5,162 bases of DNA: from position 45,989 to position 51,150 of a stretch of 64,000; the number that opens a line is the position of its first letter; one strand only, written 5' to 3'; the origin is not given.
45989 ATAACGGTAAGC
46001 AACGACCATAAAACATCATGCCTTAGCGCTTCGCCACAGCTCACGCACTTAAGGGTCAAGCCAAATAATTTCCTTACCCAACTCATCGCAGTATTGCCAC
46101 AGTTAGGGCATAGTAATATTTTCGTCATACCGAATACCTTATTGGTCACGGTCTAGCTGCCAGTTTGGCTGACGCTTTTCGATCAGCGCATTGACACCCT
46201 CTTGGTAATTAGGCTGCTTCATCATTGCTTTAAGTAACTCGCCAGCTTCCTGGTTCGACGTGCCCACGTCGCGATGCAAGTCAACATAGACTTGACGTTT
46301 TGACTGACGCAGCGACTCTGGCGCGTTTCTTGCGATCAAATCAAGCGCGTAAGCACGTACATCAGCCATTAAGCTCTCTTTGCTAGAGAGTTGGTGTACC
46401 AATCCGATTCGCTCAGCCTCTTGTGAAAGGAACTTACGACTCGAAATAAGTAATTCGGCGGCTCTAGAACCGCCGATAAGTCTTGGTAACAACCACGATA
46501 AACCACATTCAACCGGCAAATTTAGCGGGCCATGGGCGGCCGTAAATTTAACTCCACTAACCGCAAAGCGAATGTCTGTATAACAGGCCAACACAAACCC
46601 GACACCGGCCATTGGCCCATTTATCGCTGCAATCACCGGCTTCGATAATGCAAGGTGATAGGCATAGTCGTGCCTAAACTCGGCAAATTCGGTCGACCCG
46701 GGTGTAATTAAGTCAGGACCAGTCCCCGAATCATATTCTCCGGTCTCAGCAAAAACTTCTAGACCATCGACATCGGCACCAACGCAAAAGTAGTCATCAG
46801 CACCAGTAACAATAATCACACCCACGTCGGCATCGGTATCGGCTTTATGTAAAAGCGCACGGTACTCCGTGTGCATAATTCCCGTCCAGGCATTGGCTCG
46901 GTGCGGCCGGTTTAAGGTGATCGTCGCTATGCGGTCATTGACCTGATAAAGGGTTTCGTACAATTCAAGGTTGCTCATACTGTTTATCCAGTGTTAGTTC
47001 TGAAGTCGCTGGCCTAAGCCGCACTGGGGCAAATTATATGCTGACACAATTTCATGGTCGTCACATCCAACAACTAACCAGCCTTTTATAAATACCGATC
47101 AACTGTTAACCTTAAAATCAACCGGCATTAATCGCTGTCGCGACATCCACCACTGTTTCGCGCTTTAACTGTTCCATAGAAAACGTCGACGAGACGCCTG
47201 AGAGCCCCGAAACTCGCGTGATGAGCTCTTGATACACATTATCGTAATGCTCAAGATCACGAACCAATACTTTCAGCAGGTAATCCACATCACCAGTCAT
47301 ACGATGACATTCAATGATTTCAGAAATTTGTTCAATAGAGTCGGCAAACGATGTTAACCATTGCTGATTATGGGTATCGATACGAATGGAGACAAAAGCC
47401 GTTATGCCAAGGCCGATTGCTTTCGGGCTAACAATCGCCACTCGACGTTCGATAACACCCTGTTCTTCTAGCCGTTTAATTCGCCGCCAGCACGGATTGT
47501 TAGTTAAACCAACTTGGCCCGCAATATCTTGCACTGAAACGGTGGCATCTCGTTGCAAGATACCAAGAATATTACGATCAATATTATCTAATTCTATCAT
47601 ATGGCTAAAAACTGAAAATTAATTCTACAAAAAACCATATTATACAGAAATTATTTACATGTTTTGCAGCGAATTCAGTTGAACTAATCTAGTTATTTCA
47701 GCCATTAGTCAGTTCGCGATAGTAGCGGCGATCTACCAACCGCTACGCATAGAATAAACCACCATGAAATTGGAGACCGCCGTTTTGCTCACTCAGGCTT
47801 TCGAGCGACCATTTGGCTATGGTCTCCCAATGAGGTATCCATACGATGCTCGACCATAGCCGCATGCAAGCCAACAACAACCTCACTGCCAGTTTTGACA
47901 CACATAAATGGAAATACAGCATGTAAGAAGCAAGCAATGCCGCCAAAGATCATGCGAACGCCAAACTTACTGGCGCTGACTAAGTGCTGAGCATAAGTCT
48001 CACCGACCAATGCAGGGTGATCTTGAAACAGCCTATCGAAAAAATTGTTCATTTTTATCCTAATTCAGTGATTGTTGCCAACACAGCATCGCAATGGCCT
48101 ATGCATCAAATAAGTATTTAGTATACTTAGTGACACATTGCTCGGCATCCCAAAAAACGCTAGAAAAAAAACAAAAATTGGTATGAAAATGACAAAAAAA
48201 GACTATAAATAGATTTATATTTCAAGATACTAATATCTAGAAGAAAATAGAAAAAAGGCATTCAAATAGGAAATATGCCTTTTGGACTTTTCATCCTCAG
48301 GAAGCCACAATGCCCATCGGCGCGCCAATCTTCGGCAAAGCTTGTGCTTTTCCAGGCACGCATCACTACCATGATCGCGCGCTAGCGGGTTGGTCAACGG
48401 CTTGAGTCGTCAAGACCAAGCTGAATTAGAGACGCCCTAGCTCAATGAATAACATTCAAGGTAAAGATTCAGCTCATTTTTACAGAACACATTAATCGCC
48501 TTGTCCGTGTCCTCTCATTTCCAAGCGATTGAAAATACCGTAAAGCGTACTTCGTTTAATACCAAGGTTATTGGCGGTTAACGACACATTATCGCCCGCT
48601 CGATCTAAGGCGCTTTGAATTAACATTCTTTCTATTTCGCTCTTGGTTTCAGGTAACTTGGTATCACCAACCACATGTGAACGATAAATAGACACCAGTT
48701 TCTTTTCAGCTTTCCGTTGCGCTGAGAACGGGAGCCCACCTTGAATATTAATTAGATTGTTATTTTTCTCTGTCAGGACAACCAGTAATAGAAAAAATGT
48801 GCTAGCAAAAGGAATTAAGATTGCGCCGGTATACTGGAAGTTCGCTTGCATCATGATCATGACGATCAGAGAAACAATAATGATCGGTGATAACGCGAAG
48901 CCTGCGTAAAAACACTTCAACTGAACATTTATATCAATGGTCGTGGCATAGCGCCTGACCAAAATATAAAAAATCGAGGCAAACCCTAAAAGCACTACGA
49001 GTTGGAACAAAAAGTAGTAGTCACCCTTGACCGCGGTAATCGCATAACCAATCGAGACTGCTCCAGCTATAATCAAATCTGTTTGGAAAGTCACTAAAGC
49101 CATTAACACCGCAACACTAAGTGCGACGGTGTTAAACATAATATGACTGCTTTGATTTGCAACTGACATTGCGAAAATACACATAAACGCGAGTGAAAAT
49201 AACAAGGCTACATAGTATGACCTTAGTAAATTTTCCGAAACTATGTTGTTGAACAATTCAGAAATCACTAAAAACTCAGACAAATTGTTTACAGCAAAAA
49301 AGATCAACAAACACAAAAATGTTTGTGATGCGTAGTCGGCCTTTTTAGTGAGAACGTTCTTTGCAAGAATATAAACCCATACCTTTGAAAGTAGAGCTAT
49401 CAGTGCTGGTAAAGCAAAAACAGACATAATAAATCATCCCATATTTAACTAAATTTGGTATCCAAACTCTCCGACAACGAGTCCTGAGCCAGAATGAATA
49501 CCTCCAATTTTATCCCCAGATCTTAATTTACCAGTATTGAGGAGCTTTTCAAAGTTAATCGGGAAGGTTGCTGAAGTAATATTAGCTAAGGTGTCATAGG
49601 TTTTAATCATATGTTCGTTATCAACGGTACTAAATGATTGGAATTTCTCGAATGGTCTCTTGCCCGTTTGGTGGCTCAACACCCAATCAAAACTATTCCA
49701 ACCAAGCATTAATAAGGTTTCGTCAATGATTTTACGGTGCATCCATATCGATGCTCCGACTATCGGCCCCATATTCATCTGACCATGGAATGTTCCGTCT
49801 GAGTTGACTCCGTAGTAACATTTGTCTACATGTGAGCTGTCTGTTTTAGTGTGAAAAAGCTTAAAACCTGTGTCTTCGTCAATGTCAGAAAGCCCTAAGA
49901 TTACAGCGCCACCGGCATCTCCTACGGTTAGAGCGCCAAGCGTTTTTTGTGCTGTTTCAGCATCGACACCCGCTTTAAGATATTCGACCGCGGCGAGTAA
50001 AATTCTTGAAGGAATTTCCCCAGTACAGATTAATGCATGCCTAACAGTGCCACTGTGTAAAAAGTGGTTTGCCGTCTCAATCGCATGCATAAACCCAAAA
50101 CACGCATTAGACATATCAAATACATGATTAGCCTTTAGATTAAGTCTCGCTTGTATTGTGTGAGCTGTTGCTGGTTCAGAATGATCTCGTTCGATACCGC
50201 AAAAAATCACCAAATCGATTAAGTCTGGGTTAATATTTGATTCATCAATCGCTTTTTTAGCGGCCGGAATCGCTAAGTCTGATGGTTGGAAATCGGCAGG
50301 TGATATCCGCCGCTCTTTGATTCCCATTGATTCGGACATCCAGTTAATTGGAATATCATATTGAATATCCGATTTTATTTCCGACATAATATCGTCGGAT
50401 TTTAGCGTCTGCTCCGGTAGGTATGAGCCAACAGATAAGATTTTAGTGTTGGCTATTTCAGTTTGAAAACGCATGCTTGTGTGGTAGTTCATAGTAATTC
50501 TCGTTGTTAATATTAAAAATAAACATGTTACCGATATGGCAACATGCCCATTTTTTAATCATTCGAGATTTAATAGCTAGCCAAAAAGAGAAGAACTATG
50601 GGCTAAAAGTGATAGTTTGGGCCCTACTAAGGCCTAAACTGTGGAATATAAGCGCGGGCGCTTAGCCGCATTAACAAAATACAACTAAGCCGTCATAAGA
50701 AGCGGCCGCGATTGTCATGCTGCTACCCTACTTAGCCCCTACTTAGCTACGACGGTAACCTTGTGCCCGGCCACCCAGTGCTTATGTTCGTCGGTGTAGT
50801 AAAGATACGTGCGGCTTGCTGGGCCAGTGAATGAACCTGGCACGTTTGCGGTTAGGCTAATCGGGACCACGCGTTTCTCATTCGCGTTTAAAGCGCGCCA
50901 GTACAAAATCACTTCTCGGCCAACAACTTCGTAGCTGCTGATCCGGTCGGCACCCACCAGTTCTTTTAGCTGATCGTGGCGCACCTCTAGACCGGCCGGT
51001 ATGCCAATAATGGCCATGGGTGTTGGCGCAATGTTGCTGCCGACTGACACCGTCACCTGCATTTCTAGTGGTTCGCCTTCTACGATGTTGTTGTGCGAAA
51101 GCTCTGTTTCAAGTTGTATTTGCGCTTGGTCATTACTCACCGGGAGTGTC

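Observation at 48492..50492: Stand-alone KAS III-type condensing enzyme paired with a membrane-integral Fis-type HTH protein: candidate lipid-derived signal synthase/receptor module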

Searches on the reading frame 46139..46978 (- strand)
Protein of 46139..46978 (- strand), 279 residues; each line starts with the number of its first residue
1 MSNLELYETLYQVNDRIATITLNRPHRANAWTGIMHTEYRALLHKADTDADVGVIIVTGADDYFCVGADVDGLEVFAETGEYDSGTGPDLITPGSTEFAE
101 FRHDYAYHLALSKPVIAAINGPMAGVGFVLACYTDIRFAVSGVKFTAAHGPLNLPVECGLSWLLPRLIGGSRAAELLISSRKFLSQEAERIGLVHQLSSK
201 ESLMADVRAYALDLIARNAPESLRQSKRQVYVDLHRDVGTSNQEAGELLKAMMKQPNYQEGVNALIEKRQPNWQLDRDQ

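Call 3: search_protein_families(library=pfam, proteins=[window:46139-46978:-], max_evalue=0.01)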
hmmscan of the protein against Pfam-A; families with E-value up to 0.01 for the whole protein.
window:46139-46978:- (279 aa): 2 families
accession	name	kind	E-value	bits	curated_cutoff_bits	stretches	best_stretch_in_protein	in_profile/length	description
PF00378.25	ECH_1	-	3.5e-39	135.1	27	1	14-274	3-249/251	Enoyl-CoA hydratase/isomerase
PF16113.10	ECH_2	-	5.7e-21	75.8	27.2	1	18-203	2-177/335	Enoyl-CoA hydratase/isomerase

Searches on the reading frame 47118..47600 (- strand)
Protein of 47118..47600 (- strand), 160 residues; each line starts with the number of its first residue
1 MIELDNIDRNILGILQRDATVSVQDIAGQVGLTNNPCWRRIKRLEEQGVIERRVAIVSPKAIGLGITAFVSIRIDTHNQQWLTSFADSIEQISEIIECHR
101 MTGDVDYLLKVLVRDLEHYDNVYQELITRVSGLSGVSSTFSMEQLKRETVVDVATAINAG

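Call 3: search_protein_families(library=pfam, proteins=[window:47118-47600:-], max_evalue=0.01)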
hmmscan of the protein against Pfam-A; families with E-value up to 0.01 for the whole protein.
window:47118-47600:- (160 aa): 8 families
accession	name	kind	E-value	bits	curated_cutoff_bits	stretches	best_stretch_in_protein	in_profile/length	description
PF01037.27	AsnC_trans_reg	-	3.9e-23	81.6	25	1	72-144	1-73/73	Lrp/AsnC ligand binding domain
PF13412.12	HTH_24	-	3.3e-18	65.4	21.9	1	4-51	1-48/48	Winged helix-turn-helix DNA-binding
PF13404.12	HTH_AsnC-type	-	1.2e-16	60.6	27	1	4-45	1-42/42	AsnC-type helix-turn-helix domain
PF13545.12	HTH_Crp_2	-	9.7e-05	22.7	27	1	20-59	22-64/70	Crp-like helix-turn-helix domain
PF08279.18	HTH_11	-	0.00024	21.4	25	1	10-54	4-44/55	HTH domain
PF12840.13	HTH_20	-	0.0011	19.3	27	1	9-53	7-51/51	Helix-turn-helix domain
PF22451.2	NirdL-like_HTH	-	0.0014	18.6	27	0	10-50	3-46/47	Siroheme decarboxylase NirDL-like HTH domain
PF01047.28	MarR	-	0.0049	17.2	24.6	0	11-53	8-50/59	MarR family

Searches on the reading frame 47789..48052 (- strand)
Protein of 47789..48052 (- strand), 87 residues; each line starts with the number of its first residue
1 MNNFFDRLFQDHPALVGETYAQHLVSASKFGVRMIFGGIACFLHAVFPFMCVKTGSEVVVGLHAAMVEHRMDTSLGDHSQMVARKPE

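Call 3: search_protein_families(library=pfam, proteins=[window:47789-48052:-], max_evalue=0.01)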
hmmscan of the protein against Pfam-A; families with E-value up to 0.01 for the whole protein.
window:47789-48052:- (87 aa): 1 family
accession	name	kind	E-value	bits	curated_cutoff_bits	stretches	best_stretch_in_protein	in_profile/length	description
PF19883.4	DUF6356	-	2.7e-27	95.1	24.4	1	7-68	2-63/64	Family of unknown function (DUF6356)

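Call 4: search_protein_families(library=ncbifam, proteins=[window:47789-48052:-], max_evalue=0.01)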
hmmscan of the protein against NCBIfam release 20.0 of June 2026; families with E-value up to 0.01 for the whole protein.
window:47789-48052:- (87 aa): 0 families

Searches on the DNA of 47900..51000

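Call 79: search_rna_families(source=window, start=47900, end=51000, threshold=evalue, max_evalue=1)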
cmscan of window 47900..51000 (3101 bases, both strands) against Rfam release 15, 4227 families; matches with E-value up to 1: 0.
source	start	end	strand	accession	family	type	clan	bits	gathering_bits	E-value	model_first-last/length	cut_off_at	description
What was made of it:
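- Tried and rejected: Known RNA family or riboswitch in 47900-51000: none at E <= 1 (call 79).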
